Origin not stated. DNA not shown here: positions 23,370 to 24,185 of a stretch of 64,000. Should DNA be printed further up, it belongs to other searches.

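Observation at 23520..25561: Self-contained two-gene cassette: ABC/OLD-class ATPase plus overlapping minimal PD-(D/E)xK-like protein, a candidate uncharacterised defence module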

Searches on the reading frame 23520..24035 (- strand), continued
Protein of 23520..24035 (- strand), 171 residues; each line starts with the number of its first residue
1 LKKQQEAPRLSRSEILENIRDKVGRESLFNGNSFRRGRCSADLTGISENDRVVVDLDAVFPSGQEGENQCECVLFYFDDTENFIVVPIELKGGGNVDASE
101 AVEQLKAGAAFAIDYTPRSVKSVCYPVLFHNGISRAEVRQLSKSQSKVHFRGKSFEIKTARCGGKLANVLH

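Call 42: search_protein_families(library=padloc, alignment_id=A2, max_evalue=0.1)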
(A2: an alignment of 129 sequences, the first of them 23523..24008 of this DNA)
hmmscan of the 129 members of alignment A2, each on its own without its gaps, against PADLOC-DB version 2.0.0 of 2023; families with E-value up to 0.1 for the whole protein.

A. member 1, window:23523-24008:- (162 aa): 0 families

B. families by the number of members that match (of 129 scanned): 43 families (the first 25 are shown)
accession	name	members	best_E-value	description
PDLC04668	PDC-M47B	80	2.7e-07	-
PDLC04665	PDC-M47B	51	4.6e-06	-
PDLC04667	PDC-M47B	26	7.8e-05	-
PDLC04666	PDC-M47B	14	5.7e-05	-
PDLC04037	PD-T4-4_B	11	3.1e-05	-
PDLC04035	PD-T4-4_B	6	0.003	-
PDLC04669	PDC-M47B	2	1.9e-05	-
PDLC01773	Cas4c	2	6.1e-05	-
PDLC04034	PD-T4-4_B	2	0.0006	-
PDLC00943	Cas4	2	0.0098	CRISPR-associated protein Cas4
PDLC04792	PDC-S01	2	0.043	-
PDLC04813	PDC-S02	2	0.047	-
PDLC04033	PD-T4-4_A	1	9.6e-09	-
PDLC02979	AriA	1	6.8e-08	-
PDLC04032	PD-T4-4_A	1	9.3e-07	-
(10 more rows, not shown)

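Call 43: search_protein_families(library=pfam, alignment_id=A2, max_evalue=0.1)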
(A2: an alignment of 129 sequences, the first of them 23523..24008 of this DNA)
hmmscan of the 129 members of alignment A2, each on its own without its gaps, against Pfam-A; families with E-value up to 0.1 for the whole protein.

A. member 1, window:23523-24008:- (162 aa): 0 families

B. families by the number of members that match (of 129 scanned): 17 families
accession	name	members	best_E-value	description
PF04313.20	HSDR_N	9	0.013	Type I restriction enzyme R protein N terminus (HSDR_N)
PF13175.12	AAA_15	1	5.4e-07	AAA ATPase domain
PF13476.12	AAA_23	1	0.0036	AAA domain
PF22203.1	Sca2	1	0.0038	Surface cell antigen Sca2 helical repeat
PF11578.13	DUF3237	1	0.013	Protein of unknown function (DUF3237)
PF18743.7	AHJR-like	1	0.014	REase_AHJR-like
PF14733.11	ACDC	1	0.016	AP2-coincident C-terminal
PF05077.17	DUF678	1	0.029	Protein of unknown function (DUF678)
PF13588.12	HSDR_N_2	1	0.035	Type I restriction enzyme R protein N terminus (HSDR_N)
PF02798.26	GST_N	1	0.036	Glutathione S-transferase, N-terminal domain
PF06975.16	DUF1299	1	0.038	Protein of unknown function (DUF1299)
PF01695.23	IstB_IS21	1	0.04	IstB-like ATP binding protein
PF23482.1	YLR146W-A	1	0.05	YLR146W-A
PF02132.21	RecR_ZnF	1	0.053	RecR, Cys4-zinc finger domain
PF01180.27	DHO_dh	1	0.071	Dihydroorotate dehydrogenase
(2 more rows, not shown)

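Call 44: search_protein_families(library=padloc, proteins=[P0008, P0120, P0122, P0126, P0128, P0130, P0133, P0140, P0200, P0250], max_evalue=1)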
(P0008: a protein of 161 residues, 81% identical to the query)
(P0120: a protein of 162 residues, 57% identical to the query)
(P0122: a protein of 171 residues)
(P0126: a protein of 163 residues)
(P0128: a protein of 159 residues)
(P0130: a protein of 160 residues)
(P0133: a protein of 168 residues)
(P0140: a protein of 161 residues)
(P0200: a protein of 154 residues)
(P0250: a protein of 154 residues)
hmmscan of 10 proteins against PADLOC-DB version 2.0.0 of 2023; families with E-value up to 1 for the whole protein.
P0008 (161 aa): 0 families

P0120 (162 aa): 2 families
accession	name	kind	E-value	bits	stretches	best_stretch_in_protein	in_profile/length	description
PDLC04668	PDC-M47B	-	0.0038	14.9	1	26-107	34-120/186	-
PDLC04792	PDC-S01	-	0.043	10.4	1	66-96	368-397/452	-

P0122 (171 aa): 0 families

P0126 (163 aa): 3 families
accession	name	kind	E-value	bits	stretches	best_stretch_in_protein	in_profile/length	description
PDLC04666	PDC-M47B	-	0.0039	15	1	32-90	27-91/174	-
PDLC04037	PD-T4-4_B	-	0.012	13.4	1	43-104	62-124/190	-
PDLC04668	PDC-M47B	-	0.047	11.4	1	26-102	35-118/186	-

P0128 (159 aa): 2 families
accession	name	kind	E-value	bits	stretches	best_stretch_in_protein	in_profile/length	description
PDLC04668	PDC-M47B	-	0.0031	15.2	1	41-95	61-113/186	-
PDLC04665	PDC-M47B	-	0.031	11.9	1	17-94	33-114/202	-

P0130 (160 aa): 0 families

P0133 (168 aa): 1 family
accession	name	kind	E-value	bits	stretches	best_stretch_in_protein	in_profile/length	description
PDLC04668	PDC-M47B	-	0.01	13.6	1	29-106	36-119/186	-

P0140 (161 aa): 4 families
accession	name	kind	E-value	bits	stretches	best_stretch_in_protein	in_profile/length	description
PDLC04668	PDC-M47B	-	9.9e-05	20.1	1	43-101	61-117/186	-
PDLC04665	PDC-M47B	-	0.00018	19.2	1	46-97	66-115/202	-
PDLC04666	PDC-M47B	-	0.0011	16.8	1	47-105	49-110/174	-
PDLC04667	PDC-M47B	-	0.022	12.6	1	45-104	34-89/158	-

P0200 (154 aa): 1 family
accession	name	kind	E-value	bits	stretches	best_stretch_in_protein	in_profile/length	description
PDLC04668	PDC-M47B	-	0.0098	13.6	1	54-95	75-113/186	-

P0250 (154 aa): 1 family
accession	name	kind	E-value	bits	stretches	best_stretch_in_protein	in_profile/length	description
PDLC04668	PDC-M47B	-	0.004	14.9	1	47-92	67-113/186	-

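Call 75: find_related_loci(query=A1, collection=genome_contigs, flank=5000)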
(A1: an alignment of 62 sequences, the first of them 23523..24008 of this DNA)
Query A1 (162 aa) in genome_contigs; peptide patterns used: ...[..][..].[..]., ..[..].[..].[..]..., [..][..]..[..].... (x = any residue, [..] = any of these).
354 stretches matched a pattern; 31 encode a relative of the query (tblastn E <= 1e-3); 31 distinct loci.
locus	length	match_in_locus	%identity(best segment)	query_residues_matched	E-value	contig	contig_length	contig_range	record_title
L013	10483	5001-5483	79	1-161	1e-84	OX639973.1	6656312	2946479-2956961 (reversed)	MAG: uncultured Poribacteria bacterium isolate a51c2dcd-0bc8-4832-ac43-f95c9d639ad7 genome assembly, chromosome: 1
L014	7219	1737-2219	73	1-161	2e-82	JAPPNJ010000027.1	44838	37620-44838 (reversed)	MAG: Candidatus Poribacteria bacterium isolate RHO3_bin_69 NODE_1748_length_44838_cov_17.332537, whole genome shotgun se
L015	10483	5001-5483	75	1-161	1e-81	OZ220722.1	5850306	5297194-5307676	MAG: Candidatus Poribacteria bacterium isolate 09e4b887-e8cc-4912-b364-6afc626817b5 genome assembly, chromosome: 1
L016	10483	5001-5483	74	1-161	1e-78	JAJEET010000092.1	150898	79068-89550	MAG: Candidatus Poribacteria bacterium isolate p16x34bins.5 k141_198909, whole genome shotgun sequence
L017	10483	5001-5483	69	1-161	2e-76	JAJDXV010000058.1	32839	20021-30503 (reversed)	MAG: Candidatus Poribacteria bacterium isolate jk18x27bins.53 k141_1178733, whole genome shotgun sequence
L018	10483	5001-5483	67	1-161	6e-76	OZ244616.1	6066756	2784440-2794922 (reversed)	MAG: Candidatus Poribacteria bacterium isolate e5250d40-67f0-410b-965f-0d198546f1b0 genome assembly, chromosome: 1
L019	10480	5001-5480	73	1-161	1e-75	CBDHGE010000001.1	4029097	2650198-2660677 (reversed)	MAG: Candidatus Poribacteria bacterium isolate 9ac9c1da-626f-4e18-9c15-12d165d572a9 genome assembly, contig: contig_1, w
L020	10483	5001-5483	67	1-161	4e-75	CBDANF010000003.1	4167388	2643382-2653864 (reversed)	MAG: Candidatus Poribacteria bacterium isolate cff0d1ac-620d-4255-a141-192642026491 genome assembly, contig: contig_3, w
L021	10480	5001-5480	72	1-161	4e-75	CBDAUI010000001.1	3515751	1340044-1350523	MAG: Candidatus Poribacteria bacterium isolate ebb03bee-5bc3-4167-9627-03da9fd662bd genome assembly, contig: contig_1, w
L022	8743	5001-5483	68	1-161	7e-75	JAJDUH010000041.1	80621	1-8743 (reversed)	MAG: Candidatus Poribacteria bacterium isolate jk18x1bzbins.72 k141_205991, whole genome shotgun sequence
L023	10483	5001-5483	70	1-161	4e-76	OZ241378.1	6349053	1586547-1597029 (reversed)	MAG: Candidatus Poribacteria bacterium isolate 8f0f5501-85a9-4e66-9deb-4e7c08d09c04 genome assembly, chromosome: 1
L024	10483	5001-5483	66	1-161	5e-70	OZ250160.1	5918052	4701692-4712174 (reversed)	MAG: Candidatus Poribacteria bacterium isolate 8ae7ebc5-6e71-4186-9c0c-d873ebd224b0 genome assembly, chromosome: 1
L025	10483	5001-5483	58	1-161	2e-67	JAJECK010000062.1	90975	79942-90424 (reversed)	MAG: Candidatus Poribacteria bacterium isolate jk18xAbins.19 k141_1067575, whole genome shotgun sequence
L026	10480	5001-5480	61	1-161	7e-67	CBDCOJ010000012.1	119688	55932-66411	MAG: Candidatus Poribacteria bacterium isolate dbd3b75f-bfae-4d18-bb17-8f704a16f2b4 genome assembly, contig: contig_12,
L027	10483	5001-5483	59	1-161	2e-64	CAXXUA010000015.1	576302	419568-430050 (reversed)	MAG: Candidatus Poribacteria bacterium isolate 64057701-0cd0-4337-b80b-d127c366c46f genome assembly, contig: contig_15,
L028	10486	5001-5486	57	1-162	4e-64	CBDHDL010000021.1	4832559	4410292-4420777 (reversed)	MAG: Candidatus Poribacteria bacterium isolate 20da9595-a677-4a4b-9313-254fbc54331e genome assembly, contig: contig_21,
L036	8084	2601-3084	73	1-161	8e-64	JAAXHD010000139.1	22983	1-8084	MAG: Candidatus Poribacteria bacterium isolate Plut_88880 unfiltered_Plut_88880_genomic_contig_462064, whole genome shot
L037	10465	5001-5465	43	2-161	3e-34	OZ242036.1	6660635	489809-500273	MAG: Candidatus Poribacteria bacterium isolate 54b3e0b4-8990-4cd1-959a-c9693763f33b genome assembly, chromosome: 1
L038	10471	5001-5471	39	1-161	3e-30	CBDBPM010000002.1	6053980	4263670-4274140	MAG: Candidatus Poribacteria bacterium isolate 2ce76e30-9b7a-4682-b141-86baa08e5e2a genome assembly, contig: contig_2, w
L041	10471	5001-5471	34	5-161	6e-21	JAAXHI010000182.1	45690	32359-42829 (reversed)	MAG: Candidatus Poribacteria bacterium isolate Plut_88885 unfiltered_Plut_88885_genomic_contig_213373, whole genome shot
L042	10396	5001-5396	35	30-161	4e-15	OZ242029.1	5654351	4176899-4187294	MAG: Candidatus Poribacteria bacterium isolate e47116a6-1c5e-4b36-9515-22f207f5838d genome assembly, chromosome: 1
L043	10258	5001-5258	40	73-161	2e-9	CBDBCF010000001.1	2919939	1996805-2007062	MAG: Longimicrobiales bacterium isolate 5ba556fa-f514-4f4d-91d9-400db578e60d genome assembly, contig: contig_1, whole ge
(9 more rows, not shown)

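Call 108: search_protein_families(library=padloc, alignment_id=A7, max_evalue=1e-10)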
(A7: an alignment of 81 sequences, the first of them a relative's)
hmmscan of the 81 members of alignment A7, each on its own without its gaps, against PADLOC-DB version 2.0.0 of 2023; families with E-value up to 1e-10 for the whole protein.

A. member 1, L002:32-670:+ (213 aa): 0 families

B. families by the number of members that match (of 81 scanned): 80 families (the first 25 are shown)
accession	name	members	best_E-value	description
PDLC02980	AriA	3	3.6e-43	-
PDLC04178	HEC-01A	3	1.9e-36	-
PDLC04135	mad3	3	3.1e-31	mads_3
PDLC04179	HEC-01A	3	7.1e-23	-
PDLC03597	REase_MTase_IIG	2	1.4e-235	Type IIG restriction enzyme-methyltransferase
PDLC04182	HEC-01A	2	8.9e-192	-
PDLC03621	REase_MTase_IIG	2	1e-185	Type IIG restriction enzyme-methyltransferase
PDLC03051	REase_MTase_I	2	1.1e-180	Type I restriction enzyme-methyltransferase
PDLC03610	REase_MTase_IIG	2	8.3e-175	Type IIG restriction enzyme-methyltransferase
PDLC04144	HEC-01B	2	3.2e-95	-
PDLC04175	HEC-01A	2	1.2e-71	-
PDLC03631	REase_MTase_IIG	2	1.8e-71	Type IIG restriction enzyme-methyltransferase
PDLC04174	HEC-01A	2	1.2e-63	-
PDLC04183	HEC-01A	2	5.4e-39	-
PDLC04177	HEC-01A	2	8.2e-39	-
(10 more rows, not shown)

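Call 109: search_protein_families(library=pfam, alignment_id=A7, max_evalue=0.00001)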
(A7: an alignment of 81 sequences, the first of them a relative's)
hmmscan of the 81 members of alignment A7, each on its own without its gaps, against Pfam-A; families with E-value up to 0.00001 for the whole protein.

A. member 1, L002:32-670:+ (213 aa): 1 family
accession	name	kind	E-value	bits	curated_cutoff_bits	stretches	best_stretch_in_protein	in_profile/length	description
PF05721.19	PhyH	-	2e-13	51.6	22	1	20-166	56-211/213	Phytanoyl-CoA dioxygenase (PhyH)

B. families by the number of members that match (of 81 scanned): 107 families (the first 25 are shown)
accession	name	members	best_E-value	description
PF00873.25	ACR_tran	5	4.1e-201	AcrB/AcrD/AcrF family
PF01408.29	GFO_IDH_MocA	4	1.2e-22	Oxidoreductase family, NAD-binding Rossmann fold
PF01467.32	CTP_transf_like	4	5.7e-21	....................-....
PF22725.1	GFO_IDH_MocA_C3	4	4.7e-18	GFO/IDH/MocA C-terminal domain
PF13378.12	MR_MLE_C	3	1.3e-51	Enolase C-terminal domain-like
PF13304.12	AAA_21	3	7.8e-46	AAA domain, putative AbiEii toxin, Type IV TA system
PF05721.19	PhyH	3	6.9e-34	Phytanoyl-CoA dioxygenase (PhyH)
PF02894.22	GFO_IDH_MocA_C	3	1.5e-16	Oxidoreductase family, C-terminal alpha/beta domain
PF18135.7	Type_ISP_C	2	3.1e-101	Type ISP C-terminal specificity domain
PF13175.12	AAA_15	2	1.1e-27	AAA ATPase domain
PF01609.27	DDE_Tnp_1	2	2.2e-25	Transposase DDE domain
PF02463.25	SMC_N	2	5.9e-23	RecF/RecN/SMC N terminal domain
PF00313.28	CSD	2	3.4e-20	'Cold-shock' DNA-binding domain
PF02384.22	N6_Mtase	2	4e-11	N-6 DNA Methylase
PF02746.21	MR_MLE_N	2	1.7e-08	Mandelate racemase / muconate lactonizing enzyme, N-terminal domain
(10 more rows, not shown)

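Call 110: search_protein_families(library=padloc, proteins=[L003:769-1761:+, L003:1802-4297:+, L003:104-616:+, L037:5557-8697:+, L041:6533-9760:-, L043:791-3232:-, L043:6963-9752:+, L028:20-2458:+, L042:70-2166:+, L038:1997-3364:+], max_evalue=1e-10)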
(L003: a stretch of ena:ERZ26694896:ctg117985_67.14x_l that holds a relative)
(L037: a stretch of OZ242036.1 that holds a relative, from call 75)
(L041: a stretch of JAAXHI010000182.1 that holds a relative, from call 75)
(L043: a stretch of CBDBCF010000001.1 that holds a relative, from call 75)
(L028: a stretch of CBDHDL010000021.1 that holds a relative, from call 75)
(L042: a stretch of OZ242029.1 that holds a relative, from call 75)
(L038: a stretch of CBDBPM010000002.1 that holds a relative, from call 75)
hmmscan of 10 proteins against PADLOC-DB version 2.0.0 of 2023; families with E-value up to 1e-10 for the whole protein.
L003:769-1761:+ (331 aa): 5 families
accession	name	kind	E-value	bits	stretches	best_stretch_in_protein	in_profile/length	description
PDLC02196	IetA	-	7.5e-73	244.1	1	2-320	2-324/374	-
PDLC04232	IetA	-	6.6e-71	237.4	1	1-321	1-320/330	-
PDLC02195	IetA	-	4.3e-60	202.1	1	73-307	90-326/395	-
PDLC04231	IetA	-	9.6e-43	144.9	1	2-257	2-256/262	-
PDLC00914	TRIP13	-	3.2e-13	47.8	1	108-269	61-239/302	TRIP13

L003:1802-4297:+ (832 aa): 5 families
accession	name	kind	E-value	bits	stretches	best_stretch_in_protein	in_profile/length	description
PDLC02198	IetS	-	8.9e-37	124.4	1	35-829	28-784/795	-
PDLC04233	IetS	-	3.7e-27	92.8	1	272-830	293-850/855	-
PDLC02197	IetS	-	1e-24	84.9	1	229-687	208-610/749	-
PDLC02201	IetS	-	1.5e-18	64.5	1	267-644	240-569/781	-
PDLC02199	IetS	-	1.7e-16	57.6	1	260-684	294-676/826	-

L003:104-616:+ (171 aa): 19 families
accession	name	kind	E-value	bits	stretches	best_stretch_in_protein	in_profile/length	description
PDLC04175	HEC-01A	-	1.2e-71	239.7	1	2-161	205-362/363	-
PDLC04174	HEC-01A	-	1.2e-63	212.9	1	2-161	103-262/264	-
PDLC04177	HEC-01A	-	8.2e-39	131.7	1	26-160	258-391/393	-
PDLC04178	HEC-01A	-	1.1e-25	88.5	1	26-157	243-380/399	-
PDLC04182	HEC-01A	-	4.6e-21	73.3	1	24-158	264-401/406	-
PDLC02980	AriA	-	1.3e-19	69.3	1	30-112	222-304/304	-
PDLC04176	HEC-01A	-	8.6e-17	59.5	1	9-159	220-367/371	-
PDLC04180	HEC-01A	-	1.5e-16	58.6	1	2-136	210-348/382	-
PDLC04135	mad3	-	1.6e-15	55.6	1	42-155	260-372/374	mads_3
PDLC04179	HEC-01A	-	2.2e-15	54.7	1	4-161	300-455/459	-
PDLC04183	HEC-01A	-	3.4e-15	54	1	6-159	245-400/402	-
PDLC04391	PDC-M07A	-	1.6e-14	51.8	1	31-156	270-400/412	-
PDLC00289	PtuA1|PtuA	-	5.6e-13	46.7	1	40-124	222-305/404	AAA ATPase domain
PDLC02335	AbiLi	-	1.8e-12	45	1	31-161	172-285/326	AbiLi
PDLC00075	GajA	-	6.7e-12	42.7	1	28-132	232-331/536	AAA ATPase domain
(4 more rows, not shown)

L037:5557-8697:+ (1047 aa): 6 families
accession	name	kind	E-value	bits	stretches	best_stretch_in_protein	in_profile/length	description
PDLC03597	REase_MTase_IIG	-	1.4e-235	783.2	1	156-1044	735-1640/1646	Type IIG restriction enzyme-methyltransferase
PDLC03621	REase_MTase_IIG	-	1e-185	617.7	1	12-1039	5-1012/1024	Type IIG restriction enzyme-methyltransferase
PDLC03051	REase_MTase_I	-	1.1e-180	600.8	1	189-1042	746-1587/1591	Type I restriction enzyme-methyltransferase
PDLC03610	REase_MTase_IIG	-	1.9e-72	242.8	2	496-989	552-1032/1096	Type IIG restriction enzyme-methyltransferase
PDLC03631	REase_MTase_IIG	-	5.4e-48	161.6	1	109-923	106-908/1086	Type IIG restriction enzyme-methyltransferase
PDLC04134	mad2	-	3.4e-20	70.3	1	53-620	27-465/492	mads_2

L041:6533-9760:- (1076 aa): 0 families

L043:791-3232:- (814 aa): 0 families

L043:6963-9752:+ (930 aa): 0 families

L028:20-2458:+ (813 aa): 2 families
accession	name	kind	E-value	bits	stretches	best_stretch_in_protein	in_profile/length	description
PDLC04135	mad3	-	3.1e-31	107.3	1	441-810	71-351/374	mads_3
PDLC00580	JetC3|JetC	-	5e-11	39.6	0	291-517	232-457/1068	DUF3584 domain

L042:70-2166:+ (699 aa): 5 families
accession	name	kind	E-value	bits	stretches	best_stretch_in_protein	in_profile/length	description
PDLC03610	REase_MTase_IIG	-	8.3e-175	581.7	2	179-692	554-1073/1096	Type IIG restriction enzyme-methyltransferase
PDLC03631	REase_MTase_IIG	-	1.8e-71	239.4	1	2-664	327-989/1086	Type IIG restriction enzyme-methyltransferase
PDLC03597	REase_MTase_IIG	-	5.2e-46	154.8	1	2-608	898-1514/1646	Type IIG restriction enzyme-methyltransferase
PDLC03051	REase_MTase_I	-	1.9e-39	132.7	1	2-601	882-1473/1591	Type I restriction enzyme-methyltransferase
PDLC03621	REase_MTase_IIG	-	3e-32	109.6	2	13-430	330-752/1024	Type IIG restriction enzyme-methyltransferase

L038:1997-3364:+ (456 aa): 0 families
